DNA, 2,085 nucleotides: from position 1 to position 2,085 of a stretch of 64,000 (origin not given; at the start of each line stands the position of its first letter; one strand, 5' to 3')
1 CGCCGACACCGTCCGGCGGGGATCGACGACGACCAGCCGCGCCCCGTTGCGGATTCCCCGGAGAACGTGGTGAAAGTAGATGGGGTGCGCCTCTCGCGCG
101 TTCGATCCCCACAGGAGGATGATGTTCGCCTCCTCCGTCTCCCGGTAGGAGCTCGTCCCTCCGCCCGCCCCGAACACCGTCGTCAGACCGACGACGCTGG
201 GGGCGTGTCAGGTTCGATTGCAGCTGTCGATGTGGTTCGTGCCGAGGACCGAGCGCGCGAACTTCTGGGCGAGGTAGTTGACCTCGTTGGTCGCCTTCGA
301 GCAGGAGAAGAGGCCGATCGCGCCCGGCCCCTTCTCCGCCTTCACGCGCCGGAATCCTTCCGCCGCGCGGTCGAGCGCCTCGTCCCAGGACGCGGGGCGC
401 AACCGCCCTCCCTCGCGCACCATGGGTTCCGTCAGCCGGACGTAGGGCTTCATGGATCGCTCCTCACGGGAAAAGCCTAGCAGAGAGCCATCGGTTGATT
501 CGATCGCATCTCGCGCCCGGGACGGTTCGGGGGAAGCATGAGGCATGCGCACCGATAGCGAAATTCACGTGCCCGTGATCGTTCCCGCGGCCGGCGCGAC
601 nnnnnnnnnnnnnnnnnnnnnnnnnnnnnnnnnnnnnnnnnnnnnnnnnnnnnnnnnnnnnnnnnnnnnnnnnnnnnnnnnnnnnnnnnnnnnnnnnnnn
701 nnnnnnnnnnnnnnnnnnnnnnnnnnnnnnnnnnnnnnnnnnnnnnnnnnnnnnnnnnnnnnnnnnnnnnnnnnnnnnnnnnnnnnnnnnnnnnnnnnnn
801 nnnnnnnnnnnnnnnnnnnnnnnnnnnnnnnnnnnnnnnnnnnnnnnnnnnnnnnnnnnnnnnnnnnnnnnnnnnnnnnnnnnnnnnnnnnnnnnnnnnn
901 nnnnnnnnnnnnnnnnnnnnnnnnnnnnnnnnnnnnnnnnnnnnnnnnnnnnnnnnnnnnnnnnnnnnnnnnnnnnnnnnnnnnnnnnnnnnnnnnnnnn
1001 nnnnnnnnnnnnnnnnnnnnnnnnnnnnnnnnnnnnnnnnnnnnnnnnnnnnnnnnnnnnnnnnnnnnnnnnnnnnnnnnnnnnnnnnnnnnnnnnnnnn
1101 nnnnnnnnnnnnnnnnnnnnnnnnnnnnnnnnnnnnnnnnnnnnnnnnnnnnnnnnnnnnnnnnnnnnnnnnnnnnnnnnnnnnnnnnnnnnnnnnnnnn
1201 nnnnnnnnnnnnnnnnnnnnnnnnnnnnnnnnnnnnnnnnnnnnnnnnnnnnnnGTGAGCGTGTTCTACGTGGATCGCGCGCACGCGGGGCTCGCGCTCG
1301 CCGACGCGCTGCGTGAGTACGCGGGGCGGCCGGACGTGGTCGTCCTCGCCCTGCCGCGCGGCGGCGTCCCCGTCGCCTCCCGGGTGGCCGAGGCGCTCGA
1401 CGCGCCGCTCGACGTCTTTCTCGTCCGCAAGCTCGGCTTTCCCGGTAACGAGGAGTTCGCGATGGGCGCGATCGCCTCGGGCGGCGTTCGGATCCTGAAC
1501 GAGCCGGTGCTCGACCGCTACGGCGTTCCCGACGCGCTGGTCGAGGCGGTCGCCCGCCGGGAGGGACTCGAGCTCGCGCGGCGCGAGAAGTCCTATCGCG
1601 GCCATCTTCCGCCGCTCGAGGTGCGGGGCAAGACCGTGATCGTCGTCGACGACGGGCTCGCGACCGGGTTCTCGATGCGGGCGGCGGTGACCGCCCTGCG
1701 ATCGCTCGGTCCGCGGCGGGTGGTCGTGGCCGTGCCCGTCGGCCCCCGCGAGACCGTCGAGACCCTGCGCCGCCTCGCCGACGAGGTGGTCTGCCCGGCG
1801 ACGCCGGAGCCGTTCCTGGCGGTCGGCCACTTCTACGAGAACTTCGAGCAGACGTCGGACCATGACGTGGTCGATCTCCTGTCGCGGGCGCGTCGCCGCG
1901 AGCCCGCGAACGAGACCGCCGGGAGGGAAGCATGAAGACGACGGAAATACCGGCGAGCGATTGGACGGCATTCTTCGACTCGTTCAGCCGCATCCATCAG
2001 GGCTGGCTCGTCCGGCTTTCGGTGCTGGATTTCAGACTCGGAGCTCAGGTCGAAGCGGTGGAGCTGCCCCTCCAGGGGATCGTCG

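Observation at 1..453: Selenoprotein: a formate-dehydrogenase-family enzyme with an in-frame UGA and a SECIS-like hairpin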

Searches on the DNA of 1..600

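Call 5: search_rna_families(source=window, start=1, end=600, threshold=evalue, max_evalue=10, show_alignments=3)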
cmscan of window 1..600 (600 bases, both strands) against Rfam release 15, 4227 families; matches with E-value up to 10: 3.
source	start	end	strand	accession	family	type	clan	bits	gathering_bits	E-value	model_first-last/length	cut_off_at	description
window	295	345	-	RF00649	mir-128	Gene; miRNA;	-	19.6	49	0.057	1-83/83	no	mir-128 microRNA precursor family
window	155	213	-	RF01989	SECIS_3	Cis-reg;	-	18.9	63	0.19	1-59/59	no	Selenocysteine insertion sequence 3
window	9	53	+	RF01333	CRISPR-DR20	Gene; CRISPR;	-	14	42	9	1-36/36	no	CRISPR RNA direct repeat element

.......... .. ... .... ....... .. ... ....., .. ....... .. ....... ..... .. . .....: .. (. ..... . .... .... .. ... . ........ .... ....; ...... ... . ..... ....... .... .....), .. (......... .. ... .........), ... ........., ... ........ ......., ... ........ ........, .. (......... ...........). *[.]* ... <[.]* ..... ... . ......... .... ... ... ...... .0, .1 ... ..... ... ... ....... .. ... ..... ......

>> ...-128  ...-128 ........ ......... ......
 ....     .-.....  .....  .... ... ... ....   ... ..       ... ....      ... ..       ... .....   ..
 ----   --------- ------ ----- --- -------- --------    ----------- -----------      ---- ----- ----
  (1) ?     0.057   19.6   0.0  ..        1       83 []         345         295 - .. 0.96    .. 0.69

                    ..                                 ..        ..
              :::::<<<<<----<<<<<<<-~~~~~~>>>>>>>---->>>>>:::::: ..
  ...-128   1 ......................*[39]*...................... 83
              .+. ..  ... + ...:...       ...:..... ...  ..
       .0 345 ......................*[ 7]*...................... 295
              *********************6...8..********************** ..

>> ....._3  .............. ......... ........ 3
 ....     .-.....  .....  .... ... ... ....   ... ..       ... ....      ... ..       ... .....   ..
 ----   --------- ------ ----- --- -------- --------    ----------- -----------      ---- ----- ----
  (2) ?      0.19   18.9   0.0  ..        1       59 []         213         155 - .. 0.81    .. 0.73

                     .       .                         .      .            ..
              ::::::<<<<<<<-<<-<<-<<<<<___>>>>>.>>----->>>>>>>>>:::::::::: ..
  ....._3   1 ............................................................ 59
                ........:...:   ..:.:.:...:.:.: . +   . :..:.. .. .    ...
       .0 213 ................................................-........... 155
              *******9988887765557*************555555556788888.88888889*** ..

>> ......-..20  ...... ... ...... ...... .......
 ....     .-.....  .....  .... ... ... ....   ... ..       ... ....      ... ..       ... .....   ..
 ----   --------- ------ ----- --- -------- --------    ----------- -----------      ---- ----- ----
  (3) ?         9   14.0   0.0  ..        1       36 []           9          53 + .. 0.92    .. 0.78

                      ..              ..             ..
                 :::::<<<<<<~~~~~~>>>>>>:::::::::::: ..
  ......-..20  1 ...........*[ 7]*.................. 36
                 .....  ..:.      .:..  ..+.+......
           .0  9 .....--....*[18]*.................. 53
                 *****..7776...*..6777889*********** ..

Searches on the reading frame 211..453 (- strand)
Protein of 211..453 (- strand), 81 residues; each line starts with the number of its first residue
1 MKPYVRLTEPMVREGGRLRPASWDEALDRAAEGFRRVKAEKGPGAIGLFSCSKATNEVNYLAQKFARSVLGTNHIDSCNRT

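Call 16: find_encoding_contigs(protein=window:211-453:-, flank=10000, max_places=4)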
Protein seq(81 aa) (81 aa): no gene with exactly this product is on record in the collection.

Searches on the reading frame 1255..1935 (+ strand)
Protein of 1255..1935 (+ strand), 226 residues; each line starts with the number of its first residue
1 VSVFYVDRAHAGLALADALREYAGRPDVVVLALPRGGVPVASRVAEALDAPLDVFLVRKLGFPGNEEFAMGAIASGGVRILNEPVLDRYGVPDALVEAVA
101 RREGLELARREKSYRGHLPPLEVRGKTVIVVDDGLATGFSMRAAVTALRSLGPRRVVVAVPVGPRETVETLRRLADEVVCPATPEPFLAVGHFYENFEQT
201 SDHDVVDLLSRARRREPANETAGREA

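Call 45: search_protein_families(library=pfam, proteins=[window:1255-1935:+], max_evalue=0.00001)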
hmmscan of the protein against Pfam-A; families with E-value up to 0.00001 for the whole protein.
window:1255-1935:+ (226 aa): 1 family
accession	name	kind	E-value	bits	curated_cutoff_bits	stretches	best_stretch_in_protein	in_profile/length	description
PF00156.33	Pribosyltran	-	6.7e-20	71.4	26.3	1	16-179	19-141/158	Phosphoribosyl transferase domain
